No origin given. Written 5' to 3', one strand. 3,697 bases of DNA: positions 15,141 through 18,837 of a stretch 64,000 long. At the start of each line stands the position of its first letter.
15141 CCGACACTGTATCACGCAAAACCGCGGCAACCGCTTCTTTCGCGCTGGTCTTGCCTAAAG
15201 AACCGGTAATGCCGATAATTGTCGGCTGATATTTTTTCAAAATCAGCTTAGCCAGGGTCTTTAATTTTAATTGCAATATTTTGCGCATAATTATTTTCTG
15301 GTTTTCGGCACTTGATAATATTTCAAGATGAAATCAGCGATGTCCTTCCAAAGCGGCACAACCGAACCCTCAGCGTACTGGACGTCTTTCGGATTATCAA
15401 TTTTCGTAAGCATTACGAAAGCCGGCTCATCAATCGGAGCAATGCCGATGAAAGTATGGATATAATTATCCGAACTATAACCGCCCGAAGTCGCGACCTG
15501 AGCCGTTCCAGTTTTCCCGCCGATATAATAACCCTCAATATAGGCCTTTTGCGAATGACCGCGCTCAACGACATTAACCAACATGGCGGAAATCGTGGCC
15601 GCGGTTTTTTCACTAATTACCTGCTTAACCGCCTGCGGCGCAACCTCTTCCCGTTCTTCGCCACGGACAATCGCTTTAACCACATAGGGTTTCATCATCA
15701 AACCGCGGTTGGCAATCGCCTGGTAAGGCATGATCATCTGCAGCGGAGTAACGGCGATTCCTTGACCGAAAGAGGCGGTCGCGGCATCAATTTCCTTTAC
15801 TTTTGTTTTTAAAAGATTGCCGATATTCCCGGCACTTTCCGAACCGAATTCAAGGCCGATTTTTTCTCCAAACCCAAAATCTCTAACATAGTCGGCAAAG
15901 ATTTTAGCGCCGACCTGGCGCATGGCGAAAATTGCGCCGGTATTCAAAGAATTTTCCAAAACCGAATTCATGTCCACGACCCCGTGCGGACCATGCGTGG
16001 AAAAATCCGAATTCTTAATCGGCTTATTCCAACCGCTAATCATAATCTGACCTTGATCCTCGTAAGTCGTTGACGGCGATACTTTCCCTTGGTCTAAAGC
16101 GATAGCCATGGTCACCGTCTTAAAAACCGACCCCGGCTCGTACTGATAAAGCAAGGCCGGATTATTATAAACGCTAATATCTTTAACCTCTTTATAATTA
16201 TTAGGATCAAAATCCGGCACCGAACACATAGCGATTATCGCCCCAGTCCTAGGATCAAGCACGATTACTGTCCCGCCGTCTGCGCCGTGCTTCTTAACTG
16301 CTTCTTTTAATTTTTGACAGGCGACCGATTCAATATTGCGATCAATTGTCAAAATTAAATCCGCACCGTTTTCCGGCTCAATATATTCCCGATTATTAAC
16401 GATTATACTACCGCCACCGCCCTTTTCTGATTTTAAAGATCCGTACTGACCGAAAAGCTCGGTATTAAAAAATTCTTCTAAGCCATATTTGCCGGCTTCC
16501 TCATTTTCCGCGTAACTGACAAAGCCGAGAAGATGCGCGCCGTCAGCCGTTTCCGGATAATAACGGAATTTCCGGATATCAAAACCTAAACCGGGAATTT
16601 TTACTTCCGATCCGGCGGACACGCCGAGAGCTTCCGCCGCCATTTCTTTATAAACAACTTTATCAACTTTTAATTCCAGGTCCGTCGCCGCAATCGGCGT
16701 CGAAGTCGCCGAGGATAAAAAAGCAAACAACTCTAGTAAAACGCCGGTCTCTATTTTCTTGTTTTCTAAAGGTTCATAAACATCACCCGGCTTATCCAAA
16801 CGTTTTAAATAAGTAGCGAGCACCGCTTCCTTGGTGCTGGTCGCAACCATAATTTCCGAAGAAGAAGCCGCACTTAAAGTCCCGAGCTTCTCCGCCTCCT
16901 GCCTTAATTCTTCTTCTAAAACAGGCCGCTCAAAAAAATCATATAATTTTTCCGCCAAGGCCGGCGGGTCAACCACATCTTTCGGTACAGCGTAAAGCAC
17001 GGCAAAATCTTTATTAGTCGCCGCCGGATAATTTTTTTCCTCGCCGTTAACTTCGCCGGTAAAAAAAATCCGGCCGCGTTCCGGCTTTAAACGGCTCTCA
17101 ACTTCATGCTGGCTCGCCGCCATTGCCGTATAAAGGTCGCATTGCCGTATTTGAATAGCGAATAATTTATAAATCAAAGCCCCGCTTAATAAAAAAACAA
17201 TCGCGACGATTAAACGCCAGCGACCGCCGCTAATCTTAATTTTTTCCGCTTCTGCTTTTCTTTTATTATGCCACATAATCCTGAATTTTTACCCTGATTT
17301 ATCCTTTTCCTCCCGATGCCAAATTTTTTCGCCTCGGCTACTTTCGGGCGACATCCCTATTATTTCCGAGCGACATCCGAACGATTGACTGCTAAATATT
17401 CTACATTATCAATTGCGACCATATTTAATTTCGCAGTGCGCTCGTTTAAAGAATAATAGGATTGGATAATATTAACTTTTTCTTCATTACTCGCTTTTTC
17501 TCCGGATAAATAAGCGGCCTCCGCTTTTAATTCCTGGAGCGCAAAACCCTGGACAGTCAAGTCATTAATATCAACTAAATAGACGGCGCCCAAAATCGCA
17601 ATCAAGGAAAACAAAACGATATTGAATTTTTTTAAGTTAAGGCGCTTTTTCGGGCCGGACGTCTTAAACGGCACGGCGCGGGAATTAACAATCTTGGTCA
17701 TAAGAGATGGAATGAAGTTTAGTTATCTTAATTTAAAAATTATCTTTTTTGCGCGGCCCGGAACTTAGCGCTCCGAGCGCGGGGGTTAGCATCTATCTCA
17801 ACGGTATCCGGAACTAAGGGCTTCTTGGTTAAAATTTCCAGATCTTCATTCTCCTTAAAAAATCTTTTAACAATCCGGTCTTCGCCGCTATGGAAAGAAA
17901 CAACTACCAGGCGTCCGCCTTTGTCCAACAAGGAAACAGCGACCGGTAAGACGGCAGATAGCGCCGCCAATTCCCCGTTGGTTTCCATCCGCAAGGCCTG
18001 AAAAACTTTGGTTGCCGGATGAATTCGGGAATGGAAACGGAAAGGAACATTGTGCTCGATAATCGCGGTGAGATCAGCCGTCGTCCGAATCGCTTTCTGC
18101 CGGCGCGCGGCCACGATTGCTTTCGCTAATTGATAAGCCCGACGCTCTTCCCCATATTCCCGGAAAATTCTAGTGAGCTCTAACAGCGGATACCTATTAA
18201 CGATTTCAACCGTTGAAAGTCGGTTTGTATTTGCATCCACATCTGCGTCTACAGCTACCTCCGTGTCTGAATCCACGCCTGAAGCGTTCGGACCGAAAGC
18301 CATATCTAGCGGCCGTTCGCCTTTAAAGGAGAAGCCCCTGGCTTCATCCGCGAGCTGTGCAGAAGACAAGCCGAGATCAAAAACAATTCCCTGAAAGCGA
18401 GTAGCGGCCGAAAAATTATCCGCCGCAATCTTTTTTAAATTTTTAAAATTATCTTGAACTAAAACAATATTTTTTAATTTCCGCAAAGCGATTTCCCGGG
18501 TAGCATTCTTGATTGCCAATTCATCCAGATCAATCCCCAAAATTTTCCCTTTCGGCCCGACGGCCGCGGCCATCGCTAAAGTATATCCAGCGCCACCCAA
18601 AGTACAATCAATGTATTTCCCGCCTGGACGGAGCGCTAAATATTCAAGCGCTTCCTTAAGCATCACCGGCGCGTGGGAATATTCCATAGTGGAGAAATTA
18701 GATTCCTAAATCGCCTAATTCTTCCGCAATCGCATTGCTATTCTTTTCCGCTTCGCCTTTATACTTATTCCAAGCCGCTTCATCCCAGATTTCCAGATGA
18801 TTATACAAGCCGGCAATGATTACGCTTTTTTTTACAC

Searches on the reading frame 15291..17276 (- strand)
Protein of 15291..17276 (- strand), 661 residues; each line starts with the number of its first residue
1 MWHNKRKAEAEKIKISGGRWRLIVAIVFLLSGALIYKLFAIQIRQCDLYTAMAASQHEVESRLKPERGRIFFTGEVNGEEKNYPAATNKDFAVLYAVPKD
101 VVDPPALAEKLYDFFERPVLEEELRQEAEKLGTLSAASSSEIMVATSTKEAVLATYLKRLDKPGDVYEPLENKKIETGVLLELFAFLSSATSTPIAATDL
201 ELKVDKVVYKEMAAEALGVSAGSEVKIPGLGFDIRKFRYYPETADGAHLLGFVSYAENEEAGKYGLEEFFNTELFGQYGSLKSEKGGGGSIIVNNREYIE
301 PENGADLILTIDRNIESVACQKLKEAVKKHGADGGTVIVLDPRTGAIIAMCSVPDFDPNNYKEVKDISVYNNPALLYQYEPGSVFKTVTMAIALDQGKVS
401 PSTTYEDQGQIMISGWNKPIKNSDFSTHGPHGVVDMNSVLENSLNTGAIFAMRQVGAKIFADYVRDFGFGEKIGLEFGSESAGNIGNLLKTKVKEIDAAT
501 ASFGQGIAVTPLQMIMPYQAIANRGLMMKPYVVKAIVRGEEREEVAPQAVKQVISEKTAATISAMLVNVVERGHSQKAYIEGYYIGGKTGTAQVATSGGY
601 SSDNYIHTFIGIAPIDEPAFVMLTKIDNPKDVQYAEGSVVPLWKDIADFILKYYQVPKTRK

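Call 61: search_protein_families(library=pfam, proteins=[window:15291-17276:-], max_evalue=0.0001)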
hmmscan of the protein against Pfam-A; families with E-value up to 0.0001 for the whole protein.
window:15291-17276:- (661 aa): 2 families
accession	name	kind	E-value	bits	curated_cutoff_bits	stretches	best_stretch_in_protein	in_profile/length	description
PF00905.27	Transpeptidase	-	1.1e-71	241.9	22.1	1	335-639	1-289/299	Penicillin binding protein transpeptidase domain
PF03717.20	PBP_dimer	-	1.6e-06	29.1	24.4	1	82-293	14-177/180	Penicillin-binding Protein dimerisation domain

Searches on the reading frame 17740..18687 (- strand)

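Call 61: search_protein_families(library=pfam, proteins=[window:17740-18687:-], max_evalue=0.0001)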
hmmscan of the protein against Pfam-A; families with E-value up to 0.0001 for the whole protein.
window:17740-18687:- (315 aa): 4 families
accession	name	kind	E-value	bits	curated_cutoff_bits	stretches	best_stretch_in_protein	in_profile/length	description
PF01795.25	Methyltransf_5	-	1.3e-82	278.1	27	1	3-314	2-308/309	MraW methylase family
PF13847.12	Methyltransf_31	-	1.9e-08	34.6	27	1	21-91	3-74/145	Methyltransferase domain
PF01135.25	PCMT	-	1.4e-06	28.7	20.3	1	3-77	55-129/210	Protein-L-isoaspartate(D-aspartate) O-methyltransferase (PCMT)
PF01209.24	Ubie_methyltran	-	6.4e-05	22.8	20.1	0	17-95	43-120/233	ubiE/COQ5 methyltransferase family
